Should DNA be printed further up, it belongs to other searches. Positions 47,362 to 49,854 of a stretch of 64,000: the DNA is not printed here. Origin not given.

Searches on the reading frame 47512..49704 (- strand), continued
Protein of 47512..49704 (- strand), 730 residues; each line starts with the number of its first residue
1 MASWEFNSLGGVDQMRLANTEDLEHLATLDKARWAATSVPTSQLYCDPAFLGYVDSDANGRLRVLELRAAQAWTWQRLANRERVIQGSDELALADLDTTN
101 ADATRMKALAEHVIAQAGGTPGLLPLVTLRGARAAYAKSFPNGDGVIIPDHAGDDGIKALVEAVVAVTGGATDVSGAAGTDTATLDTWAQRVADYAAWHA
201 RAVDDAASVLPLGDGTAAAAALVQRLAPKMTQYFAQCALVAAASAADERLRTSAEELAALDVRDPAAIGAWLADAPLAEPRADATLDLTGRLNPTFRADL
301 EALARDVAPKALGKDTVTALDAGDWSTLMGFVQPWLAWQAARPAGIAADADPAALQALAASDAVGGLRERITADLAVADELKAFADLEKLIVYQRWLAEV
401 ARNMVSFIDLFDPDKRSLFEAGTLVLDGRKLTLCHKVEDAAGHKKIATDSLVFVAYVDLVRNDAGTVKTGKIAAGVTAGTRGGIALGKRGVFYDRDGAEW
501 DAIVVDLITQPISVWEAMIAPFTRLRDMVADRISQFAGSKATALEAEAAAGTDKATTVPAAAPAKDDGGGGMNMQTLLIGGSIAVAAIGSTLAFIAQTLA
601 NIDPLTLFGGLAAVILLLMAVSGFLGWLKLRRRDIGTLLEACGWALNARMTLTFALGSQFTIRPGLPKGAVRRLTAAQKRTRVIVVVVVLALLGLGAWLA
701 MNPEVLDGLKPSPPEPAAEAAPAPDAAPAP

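Call 55: search_solved_structures(query=A1, max_evalue=10, show_alignments=2)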
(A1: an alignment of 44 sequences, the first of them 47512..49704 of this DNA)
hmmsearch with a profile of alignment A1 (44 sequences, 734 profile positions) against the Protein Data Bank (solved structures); distinct sequences matched with E-value up to 10: 84 (the best 60 are shown).
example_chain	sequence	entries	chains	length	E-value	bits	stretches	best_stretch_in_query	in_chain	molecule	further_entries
2aao_A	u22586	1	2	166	0.0012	20.5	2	14-73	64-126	Calcium-dependent protein kinase, isoform AK1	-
4r4g_A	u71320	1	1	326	0.11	14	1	206-267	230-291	putative lipoprotein YcdA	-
3ewt_A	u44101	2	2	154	0.25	12.7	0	120-153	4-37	Calmodulin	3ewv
9el6_C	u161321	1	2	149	0.28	12.6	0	123-153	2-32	Calmodulin-1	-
6o20_F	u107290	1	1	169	0.3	12.5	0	119-153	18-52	Calmodulin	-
7wr3_C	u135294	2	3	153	0.31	12.5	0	120-153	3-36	Calmodulin-1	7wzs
9hxw_E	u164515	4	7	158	0.31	12.5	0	120-153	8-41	Calmodulin-1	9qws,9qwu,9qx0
4hex_A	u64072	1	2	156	0.31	12.5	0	119-153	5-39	Calmodulin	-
6xxx_AAA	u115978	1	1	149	0.33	12.4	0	123-153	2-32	Calmodulin-1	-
1s6i_A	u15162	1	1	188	0.34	12.4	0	18-73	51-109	Calcium-dependent protein kinase SK5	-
7nqc_A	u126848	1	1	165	0.37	12.2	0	120-153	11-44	Calmodulin-1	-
5oeo_A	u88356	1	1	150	0.42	12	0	123-154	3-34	Calmodulin-1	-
4djc_A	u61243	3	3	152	0.5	11.8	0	121-154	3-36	Calmodulin | Calmodulin-1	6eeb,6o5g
7ppo_B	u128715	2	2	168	0.51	11.8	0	120-153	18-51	Calmodulin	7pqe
3o4y_A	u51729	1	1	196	0.54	11.7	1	51-149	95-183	Calcium-dependent protein kinase 3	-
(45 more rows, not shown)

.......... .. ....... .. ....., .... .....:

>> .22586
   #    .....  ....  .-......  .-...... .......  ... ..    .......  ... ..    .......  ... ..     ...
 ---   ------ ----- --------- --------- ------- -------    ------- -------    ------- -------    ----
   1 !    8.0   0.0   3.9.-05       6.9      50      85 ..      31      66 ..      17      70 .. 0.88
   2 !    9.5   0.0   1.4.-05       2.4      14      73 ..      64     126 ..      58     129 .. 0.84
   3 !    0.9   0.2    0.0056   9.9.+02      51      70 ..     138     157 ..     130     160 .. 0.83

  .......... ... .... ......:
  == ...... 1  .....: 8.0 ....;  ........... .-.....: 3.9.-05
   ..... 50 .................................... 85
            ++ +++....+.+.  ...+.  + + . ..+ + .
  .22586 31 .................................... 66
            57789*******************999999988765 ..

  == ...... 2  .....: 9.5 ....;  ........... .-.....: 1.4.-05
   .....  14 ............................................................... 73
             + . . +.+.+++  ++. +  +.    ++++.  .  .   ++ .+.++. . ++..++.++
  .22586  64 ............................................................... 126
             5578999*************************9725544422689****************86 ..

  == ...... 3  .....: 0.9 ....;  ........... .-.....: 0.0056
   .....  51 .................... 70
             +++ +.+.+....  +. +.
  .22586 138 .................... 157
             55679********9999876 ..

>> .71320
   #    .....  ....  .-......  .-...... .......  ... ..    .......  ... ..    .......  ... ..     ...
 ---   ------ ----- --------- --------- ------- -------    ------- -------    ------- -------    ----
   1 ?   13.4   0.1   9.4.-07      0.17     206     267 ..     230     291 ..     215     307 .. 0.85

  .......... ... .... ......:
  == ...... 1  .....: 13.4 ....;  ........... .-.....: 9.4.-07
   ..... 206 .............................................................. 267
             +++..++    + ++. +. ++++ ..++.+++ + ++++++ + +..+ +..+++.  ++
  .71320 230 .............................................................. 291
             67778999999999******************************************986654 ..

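Call 63: search_dna_similar(query=window:47512-49704:-, collection=plasmids, mode=protein, max_evalue=0.001, max_rows=15)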
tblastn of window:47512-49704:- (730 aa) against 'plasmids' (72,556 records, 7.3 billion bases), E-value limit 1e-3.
Records with a match: 1; places in all: 1; records where one place covers at least 80% of the query: 0.
Best place of each record, by identity: <60% 1.
By first word of the organism name: Aeromonas 1.
By predicted mobility (MOB-suite, as given by PLSDB): conjugative 1.
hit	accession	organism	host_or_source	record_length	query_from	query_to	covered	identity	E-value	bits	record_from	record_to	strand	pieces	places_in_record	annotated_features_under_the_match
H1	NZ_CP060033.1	Aeromonas salmonicida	Sebastes schlegeli,Head kidney, Spleen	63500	367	480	16%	39.5%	3e-12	79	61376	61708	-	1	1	none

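Call 64: search_dna_similar(query=window:47512-49704:-, collection=phages, mode=protein, max_evalue=0.001, max_rows=10)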
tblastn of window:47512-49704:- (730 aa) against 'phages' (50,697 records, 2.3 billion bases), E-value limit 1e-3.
No match.

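Call 65: get_annotated_region(hit=H1, flank=6000)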
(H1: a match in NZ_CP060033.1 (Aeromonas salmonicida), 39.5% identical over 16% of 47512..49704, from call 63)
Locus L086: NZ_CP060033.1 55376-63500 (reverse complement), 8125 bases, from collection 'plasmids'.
description: Aeromonas salmonicida subsp. masoucida strain BR19001YR plasmid pBY3, complete sequence
organism: Aeromonas salmonicida (NCBI taxid 197700)
taxonomy: Bacteria; Pseudomonadota; Gammaproteobacteria; Aeromonadales; Aeromonadaceae; Aeromonas; Aeromonas salmonicida
host: -; source: Sebastes schlegeli,Head kidney, Spleen; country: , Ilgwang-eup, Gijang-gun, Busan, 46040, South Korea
typing (MOB-suite, as given by PLSDB): conjugative; replicon rep_cluster_294; relaxase MOBP; mating-pair formation MPF_T
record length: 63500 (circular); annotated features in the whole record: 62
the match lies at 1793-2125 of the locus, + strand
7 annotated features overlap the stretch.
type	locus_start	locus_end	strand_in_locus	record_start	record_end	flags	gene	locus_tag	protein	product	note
CDS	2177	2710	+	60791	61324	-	-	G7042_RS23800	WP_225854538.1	hypothetical protein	-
CDS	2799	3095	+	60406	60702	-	-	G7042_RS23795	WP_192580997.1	hypothetical protein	-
CDS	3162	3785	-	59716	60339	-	tetR(Y)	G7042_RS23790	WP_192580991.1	tetracycline resistance transcriptional repressor TetR(Y)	-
predicted_resistance_gene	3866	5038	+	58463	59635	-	tet(Y)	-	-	tetracycline efflux MFS transporter Tet(Y)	predicted by amrfinderplus; class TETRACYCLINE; identity 99.74%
CDS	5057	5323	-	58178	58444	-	-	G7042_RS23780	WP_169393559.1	hypothetical protein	-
CDS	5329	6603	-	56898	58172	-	-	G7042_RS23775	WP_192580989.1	type VI secretion protein ImpB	-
CDS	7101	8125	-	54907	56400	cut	-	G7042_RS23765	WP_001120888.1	IS91-like element ISVsa3 family transposase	GO:0006313 - DNA transposition [Evidence IEA]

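Call 67: search_protein_families(library=pfam, proteins=[P0124, P0186, P0188, P0155, P0200, P0187, P0121, P0219], max_evalue=0.01)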
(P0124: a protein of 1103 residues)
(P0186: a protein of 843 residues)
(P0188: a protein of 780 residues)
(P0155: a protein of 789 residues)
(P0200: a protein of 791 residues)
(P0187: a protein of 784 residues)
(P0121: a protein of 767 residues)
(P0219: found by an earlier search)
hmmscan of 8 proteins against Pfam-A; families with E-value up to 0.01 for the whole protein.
P0124 (1103 aa): 2 families
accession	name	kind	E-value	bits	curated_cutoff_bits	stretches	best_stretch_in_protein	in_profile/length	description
PF16819.11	DUF5074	-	0.0046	16.5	27.2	1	921-1028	97-202/353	Domain of unknown function (DUF5074)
PF22701.2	Mala_s_1-like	-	0.0073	16.5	27.5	0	997-1033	116-155/195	Mal s 1 allergenic protein-like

P0186 (843 aa): 0 families

P0188 (780 aa): 0 families

P0155 (789 aa): 0 families

P0200 (791 aa): 0 families

P0187 (784 aa): 1 family
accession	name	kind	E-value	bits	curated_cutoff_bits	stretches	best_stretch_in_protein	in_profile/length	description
PF09534.15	Trp_oprn_chp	-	0.0012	19.2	29.6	1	627-767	46-162/180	Tryptophan-associated transmembrane protein (Trp_oprn_chp)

P0121 (767 aa): 0 families

P0219 (799 aa): 0 families

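Call 71: find_homologous_proteins(query=A1, max_evalue=0.001)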
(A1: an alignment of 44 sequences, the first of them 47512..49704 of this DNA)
Query A1 (44 sequences) (730 aa, profile of the alignment): 76 proteins with E <= 0.001 among 8000 candidates.
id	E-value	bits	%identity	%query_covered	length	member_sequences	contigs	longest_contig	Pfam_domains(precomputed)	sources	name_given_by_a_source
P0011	3.3e-295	999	49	97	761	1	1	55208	-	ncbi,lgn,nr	ncbi:MAG: hypothetical protein Q8P41_20135 [Pseudomonadota bacterium]|nr:hypothetical protein [Pseud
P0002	2.0e-293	993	54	97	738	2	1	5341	-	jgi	jgi:hypothetical protein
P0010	1.9e-292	990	51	92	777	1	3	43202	-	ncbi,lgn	-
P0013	3.1e-288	976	49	97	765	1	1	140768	-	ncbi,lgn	-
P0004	1.9e-287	974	54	97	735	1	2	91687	-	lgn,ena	-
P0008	1.6e-285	967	51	93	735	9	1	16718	-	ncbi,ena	-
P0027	8.2e-285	965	46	96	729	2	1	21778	-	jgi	jgi:hypothetical protein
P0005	1.3e-281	954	51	97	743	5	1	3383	-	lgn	-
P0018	2.2e-281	954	48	100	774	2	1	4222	-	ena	-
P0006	4.7e-281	953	52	97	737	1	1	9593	-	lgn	-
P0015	7.4e-280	949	49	96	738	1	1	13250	-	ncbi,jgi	ncbi:MAG: hypothetical protein ACI8S6_000705 [Myxococcota bacterium]|jgi:hypothetical protein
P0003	5.0e-279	946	53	97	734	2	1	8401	-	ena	-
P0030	1.0e-278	945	46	99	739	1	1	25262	-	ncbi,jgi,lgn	ncbi:MAG: hypothetical protein ACI8RZ_000972 [Myxococcota bacterium]|jgi:hypothetical protein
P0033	2.2e-278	944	48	92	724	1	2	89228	-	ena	-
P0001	2.7e-278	943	100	100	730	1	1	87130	-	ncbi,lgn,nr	ncbi:MAG: hypothetical protein H6733_13610 [Alphaproteobacteria bacterium]|nr:hypothetical protein [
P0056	1.2e-277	941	33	95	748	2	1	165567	-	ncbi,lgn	-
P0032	3.5e-268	910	46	98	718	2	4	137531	-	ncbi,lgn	-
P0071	4.4e-267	906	33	93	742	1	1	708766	-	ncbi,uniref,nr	ncbi:hypothetical protein NU688_13625 [Variovorax sp. ZS18.2.2]|uniref:hypothetical protein n=1 Tax=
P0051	4.6e-263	893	44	92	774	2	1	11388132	-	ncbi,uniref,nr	ncbi:hypothetical protein [Chondromyces crocatus]|uniref:hypothetical protein n=1 Tax=Chondromyces c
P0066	1.1e-258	879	32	91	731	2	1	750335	-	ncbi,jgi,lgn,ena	jgi:hypothetical protein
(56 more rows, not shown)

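Call 81: find_encoding_contigs(protein=P0003, flank=5000, max_places=1)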
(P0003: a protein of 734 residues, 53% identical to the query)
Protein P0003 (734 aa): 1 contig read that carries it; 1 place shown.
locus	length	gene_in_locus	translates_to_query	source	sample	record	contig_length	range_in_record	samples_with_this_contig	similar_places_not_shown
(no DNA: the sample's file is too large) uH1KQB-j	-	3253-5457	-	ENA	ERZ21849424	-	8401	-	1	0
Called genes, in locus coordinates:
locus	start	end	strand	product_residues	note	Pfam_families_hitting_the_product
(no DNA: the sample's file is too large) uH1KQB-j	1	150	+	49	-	?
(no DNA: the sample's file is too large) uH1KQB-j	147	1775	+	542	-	-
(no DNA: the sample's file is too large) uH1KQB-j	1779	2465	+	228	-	PF13513:HEAT_EZ (faint), PF02985:HEAT (faint), PF03130:HEAT_PBS (faint), PF13646:HEAT_2 (weak)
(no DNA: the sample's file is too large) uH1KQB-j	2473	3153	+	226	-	PF13424:TPR_12 (faint), PF14559:TPR_19 (faint), PF13431:TPR_17 (faint), PF13428:TPR_14 (faint), PF07719:TPR_2 (faint), PF13174:TPR_6 (faint), PF13181:TPR_8 (faint), PF13414:TPR_11, +2 more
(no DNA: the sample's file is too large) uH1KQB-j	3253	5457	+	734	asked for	-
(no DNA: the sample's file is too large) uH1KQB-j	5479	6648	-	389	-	PF00756:Esterase (weak), PF02230:Abhydrolase_2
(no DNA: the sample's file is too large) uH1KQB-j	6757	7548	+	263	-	PF00561:Abhydrolase_1, PF12146:Hydrolase_4, PF12697:Abhydrolase_6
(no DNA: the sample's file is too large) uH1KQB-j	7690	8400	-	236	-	?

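Call 82: find_encoding_contigs(protein=P0002, flank=5000, max_places=1)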
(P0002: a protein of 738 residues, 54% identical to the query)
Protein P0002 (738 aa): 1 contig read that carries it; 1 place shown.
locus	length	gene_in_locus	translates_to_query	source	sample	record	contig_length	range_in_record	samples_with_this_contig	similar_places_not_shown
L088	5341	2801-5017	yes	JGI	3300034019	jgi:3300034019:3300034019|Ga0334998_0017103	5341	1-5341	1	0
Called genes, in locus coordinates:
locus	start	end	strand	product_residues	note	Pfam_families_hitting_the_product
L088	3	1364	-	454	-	?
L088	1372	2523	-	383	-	PF13439:Glyco_transf_4 (weak), PF13579:Glyco_trans_4_4, PF00534:Glycos_transf_1, PF13692:Glyco_trans_1_4, PF13524:Glyco_trans_1_2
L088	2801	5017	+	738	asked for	-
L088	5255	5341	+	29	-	?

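Call 83: find_encoding_contigs(protein=P0006, flank=5000, max_places=1)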
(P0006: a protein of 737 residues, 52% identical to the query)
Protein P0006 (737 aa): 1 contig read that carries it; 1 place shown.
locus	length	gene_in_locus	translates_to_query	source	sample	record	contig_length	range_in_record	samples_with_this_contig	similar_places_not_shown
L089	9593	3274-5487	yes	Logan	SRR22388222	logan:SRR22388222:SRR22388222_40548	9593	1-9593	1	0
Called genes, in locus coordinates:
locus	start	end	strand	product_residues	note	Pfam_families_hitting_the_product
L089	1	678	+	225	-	?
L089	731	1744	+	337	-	-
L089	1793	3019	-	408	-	PF13439:Glyco_transf_4 (weak), PF13579:Glyco_trans_4_4, PF00534:Glycos_transf_1, PF13692:Glyco_trans_1_4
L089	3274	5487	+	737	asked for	-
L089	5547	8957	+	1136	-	PF13205:Big_5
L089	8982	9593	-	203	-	?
